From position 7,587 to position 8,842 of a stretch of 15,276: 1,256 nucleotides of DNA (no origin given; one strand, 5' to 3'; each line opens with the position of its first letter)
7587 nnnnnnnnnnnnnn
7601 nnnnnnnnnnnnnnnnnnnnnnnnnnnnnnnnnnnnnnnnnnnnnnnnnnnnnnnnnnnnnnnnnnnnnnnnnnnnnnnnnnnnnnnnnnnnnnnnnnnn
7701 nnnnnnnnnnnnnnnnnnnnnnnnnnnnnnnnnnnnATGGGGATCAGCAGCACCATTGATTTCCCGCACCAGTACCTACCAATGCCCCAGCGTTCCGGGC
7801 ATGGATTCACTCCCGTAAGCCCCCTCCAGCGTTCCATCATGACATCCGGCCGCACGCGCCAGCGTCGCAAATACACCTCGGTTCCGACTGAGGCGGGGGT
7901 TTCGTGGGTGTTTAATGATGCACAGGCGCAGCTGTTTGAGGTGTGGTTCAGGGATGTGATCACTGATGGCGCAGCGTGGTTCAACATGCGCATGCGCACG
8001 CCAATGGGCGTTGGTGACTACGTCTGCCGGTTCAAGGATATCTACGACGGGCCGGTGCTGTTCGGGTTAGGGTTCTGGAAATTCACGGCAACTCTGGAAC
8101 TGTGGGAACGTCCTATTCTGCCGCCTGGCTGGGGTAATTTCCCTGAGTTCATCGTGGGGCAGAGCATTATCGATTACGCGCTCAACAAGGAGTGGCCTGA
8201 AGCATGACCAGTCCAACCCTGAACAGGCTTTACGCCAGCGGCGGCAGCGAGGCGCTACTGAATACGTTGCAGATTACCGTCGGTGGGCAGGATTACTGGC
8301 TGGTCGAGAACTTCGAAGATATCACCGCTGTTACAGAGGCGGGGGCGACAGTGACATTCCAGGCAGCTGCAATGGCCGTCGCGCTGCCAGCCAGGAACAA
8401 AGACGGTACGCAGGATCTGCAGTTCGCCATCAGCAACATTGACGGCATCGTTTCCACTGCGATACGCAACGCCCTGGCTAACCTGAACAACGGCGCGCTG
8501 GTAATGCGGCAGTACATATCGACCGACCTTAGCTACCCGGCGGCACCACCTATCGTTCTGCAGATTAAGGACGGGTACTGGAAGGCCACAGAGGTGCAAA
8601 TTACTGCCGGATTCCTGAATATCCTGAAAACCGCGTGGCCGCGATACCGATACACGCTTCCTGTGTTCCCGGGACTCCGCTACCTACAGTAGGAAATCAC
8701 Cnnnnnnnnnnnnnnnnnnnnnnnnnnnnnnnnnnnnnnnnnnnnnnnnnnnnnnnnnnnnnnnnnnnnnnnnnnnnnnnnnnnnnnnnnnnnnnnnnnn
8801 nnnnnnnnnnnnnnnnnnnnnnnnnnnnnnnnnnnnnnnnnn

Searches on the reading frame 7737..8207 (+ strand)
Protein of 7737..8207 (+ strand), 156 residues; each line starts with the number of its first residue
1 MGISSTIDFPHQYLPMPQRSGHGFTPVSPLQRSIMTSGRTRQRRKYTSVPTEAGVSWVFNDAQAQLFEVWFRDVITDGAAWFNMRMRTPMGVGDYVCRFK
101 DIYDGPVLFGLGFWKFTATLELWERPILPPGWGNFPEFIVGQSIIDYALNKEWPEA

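Call 5: search_protein_families(library=pfam, proteins=[window:7737-8207:+], max_evalue=0.01)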
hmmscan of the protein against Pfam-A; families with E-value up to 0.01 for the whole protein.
window:7737-8207:+ (156 aa): 0 families

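Call 6: search_protein_families(library=phrogs, proteins=[window:7737-8207:+], max_evalue=0.001)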
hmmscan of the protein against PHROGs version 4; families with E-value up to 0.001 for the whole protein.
window:7737-8207:+ (156 aa): 1 family
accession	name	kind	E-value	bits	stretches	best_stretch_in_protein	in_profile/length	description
phrog_384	-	head and packaging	2.1e-53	183.1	1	3-156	126-285/393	virion structural protein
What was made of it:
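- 7737..8207 (+): 156-aa ORF directly after the tape measure gene. It is the candidate distal tail protein and the likely docking partner of the spike. phrog_384 'virion structural protein' (call 6).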

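Call 58: search_solved_structures(query=window:7737-8204:+, max_evalue=1, show_alignments=2)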
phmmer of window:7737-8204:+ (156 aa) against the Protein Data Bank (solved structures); distinct sequences matched with E-value up to 1: 1.
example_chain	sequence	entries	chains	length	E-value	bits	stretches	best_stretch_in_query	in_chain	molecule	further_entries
9occ_C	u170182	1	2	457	0.19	14.6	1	8-87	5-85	Tail fiber protein gp17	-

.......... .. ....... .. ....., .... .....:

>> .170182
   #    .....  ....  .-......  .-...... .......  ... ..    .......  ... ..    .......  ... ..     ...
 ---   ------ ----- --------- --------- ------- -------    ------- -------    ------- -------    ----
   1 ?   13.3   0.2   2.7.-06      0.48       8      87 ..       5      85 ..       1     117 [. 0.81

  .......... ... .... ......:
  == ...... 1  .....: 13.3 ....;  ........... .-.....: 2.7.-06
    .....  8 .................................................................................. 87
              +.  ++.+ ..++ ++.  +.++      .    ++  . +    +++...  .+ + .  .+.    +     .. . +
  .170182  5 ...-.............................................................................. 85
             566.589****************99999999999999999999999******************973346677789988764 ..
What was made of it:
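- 7737..8207 (+): Its only PDB sequence hit is Sf11 DTP gp17 residues 5-85, at a sub-threshold E of 0.19 (call 58).
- On Sf11 gp13 / KP36-type siphovirus spike anchor: ORF 7737-8207 gives Sf11 gp17 as its only PDB hit, but at E 0.19 and only for residues 5-85, not the adaptor helix at ~129-152 (call 58).
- The DTP link rests on E = 0.19 (call 58).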

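Call 85: search_dna_similar(query=window:7737-8204:+, collection=phages, mode=protein, max_rows=25, max_evalue=0.001)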
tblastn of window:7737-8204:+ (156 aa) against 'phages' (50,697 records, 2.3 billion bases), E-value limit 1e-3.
Records with a match: 127; places in all: 127; records where one place covers at least 80% of the query: 106.
Best place of each record, by identity: <60% 127.
By first word of the organism name: Pseudomonas 58; Klebsiella 37; Vibrio 11; Achromobacter 7; Pseudoalteromonas 3; Escherichia 2; Synechococcus 2; Acinetobacter 2; Flyfo 1; Erwinia 1; and 3 more.
By host as written in the record: Pseudomonas aeruginosa 30; Klebsiella pneumoniae 24; - 17; Pseudomonas aeruginosa PA14 5; Achromobacter xylosoxidans I2BC 3; Escherichia coli 2; Klebsiella pneumoniae ST16-OXA48 2; Klebsiella pneumoniae ST13-OXA48 2; and 35 more.
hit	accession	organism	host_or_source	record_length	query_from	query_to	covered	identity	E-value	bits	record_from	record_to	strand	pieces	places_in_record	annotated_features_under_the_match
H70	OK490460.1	Klebsiella phage Kp4882-1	Klebsiella pneumoniae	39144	1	156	100%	59.6%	2e-62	212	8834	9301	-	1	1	record has no annotation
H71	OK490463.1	Klebsiella phage Kp4884-1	Klebsiella pneumoniae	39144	1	156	100%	59.6%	2e-62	212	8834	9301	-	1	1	record has no annotation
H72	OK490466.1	Klebsiella phage Kp4885-1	Klebsiella pneumoniae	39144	1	156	100%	59.6%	2e-62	212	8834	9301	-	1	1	record has no annotation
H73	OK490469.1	Klebsiella phage Kp4886-1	Klebsiella pneumoniae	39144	1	156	100%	59.6%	2e-62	212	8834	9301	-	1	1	record has no annotation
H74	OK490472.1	Klebsiella phage Kp4887-1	Klebsiella pneumoniae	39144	1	156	100%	59.6%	2e-62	212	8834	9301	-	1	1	record has no annotation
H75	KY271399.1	Klebsiella phage 5 LV-2017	Klebsiella pneumoniae KH43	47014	3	156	99%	58.7%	4e-59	202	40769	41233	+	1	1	hypothetical protein | tail length tape measure protein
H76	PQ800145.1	Klebsiella phage Kpn_R1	Klebsiella pneumoniae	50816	3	156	99%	58.7%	7e-59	202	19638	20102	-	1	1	record has no annotation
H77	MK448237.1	Klebsiella phage ST974-OXA48phi18.2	Klebsiella pneumoniae ST974-OXA48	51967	3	156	99%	58.7%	7e-59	202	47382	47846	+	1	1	hypothetical protein | tail protein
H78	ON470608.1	Escherichia phage vB_EcoS-733R5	Escherichia coli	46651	1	155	99%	58.1%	1e-59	204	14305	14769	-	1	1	hypothetical protein | tail length tape-measure protein H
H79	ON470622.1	Escherichia phage vB_EcoS-716R3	Escherichia coli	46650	1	155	99%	58.1%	1e-59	204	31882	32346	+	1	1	hypothetical protein | tail length tape-measure protein H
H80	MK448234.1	Klebsiella phage ST11-VIM1phi8.2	Klebsiella pneumoniae ST11-VIM1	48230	5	156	97%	58.8%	2e-58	201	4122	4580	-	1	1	hypothetical protein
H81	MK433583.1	Klebsiella phage ST899-OXA48phi17.2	Klebsiella pneumoniae ST899-OXA48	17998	5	156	97%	58.8%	5e-57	196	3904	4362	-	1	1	hypothetical protein (x2)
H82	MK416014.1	Klebsiella phage ST16-OXA48phi5.3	Klebsiella pneumoniae ST16-OXA48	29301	1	155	99%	57.4%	3e-59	202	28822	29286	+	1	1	hypothetical protein | tail tape measure protein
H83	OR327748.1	Klebsiella phage KpF5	Klebsiella pneumoniae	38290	1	155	99%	57.4%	3e-59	202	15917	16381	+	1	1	hypothetical protein | tail length tape-measure protein H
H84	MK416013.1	Klebsiella phage ST16-OXA48phi5.1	Klebsiella pneumoniae ST16-OXA48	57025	3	155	98%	57.8%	6e-57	196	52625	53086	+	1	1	alkanesulfonate ABC transporter permease | hypothetical protein | tail tape measure protein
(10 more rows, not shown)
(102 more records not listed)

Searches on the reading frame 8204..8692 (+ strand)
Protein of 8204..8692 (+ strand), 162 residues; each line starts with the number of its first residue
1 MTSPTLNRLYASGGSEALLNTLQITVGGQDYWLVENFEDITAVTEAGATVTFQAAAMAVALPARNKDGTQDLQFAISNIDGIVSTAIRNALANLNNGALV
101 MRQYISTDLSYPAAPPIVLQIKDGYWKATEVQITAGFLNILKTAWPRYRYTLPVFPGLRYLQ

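Call 5: search_protein_families(library=pfam, proteins=[window:8204-8692:+], max_evalue=0.01)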
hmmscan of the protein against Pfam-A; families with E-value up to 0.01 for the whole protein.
window:8204-8692:+ (162 aa): 1 family
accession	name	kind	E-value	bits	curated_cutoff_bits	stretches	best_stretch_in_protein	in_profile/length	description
PF08875.16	DUF1833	-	6.6e-34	117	21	1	7-150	4-150/150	Domain of unknown function (DUF1833)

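Call 6: search_protein_families(library=phrogs, proteins=[window:8204-8692:+], max_evalue=0.001)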
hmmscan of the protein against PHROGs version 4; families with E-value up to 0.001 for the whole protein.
window:8204-8692:+ (162 aa): 1 family
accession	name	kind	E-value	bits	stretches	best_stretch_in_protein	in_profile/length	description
phrog_396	-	tail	3.1e-50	171.1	1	3-161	3-164/164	minor tail protein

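Call 60: search_solved_structures(query=window:8204-8689:+, max_evalue=1)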
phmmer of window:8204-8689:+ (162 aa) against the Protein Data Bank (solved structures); distinct sequences matched with E-value up to 1: 3.
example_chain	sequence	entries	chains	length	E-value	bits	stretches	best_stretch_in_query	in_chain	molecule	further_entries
4pca_A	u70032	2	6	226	0.25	14.4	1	24-100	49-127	O-methyltransferase family protein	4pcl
4oa5_A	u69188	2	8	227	0.25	14.4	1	24-100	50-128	O-methyltransferase family protein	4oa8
7eel_H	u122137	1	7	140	0.66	13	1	55-124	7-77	Cement (decoration) proteins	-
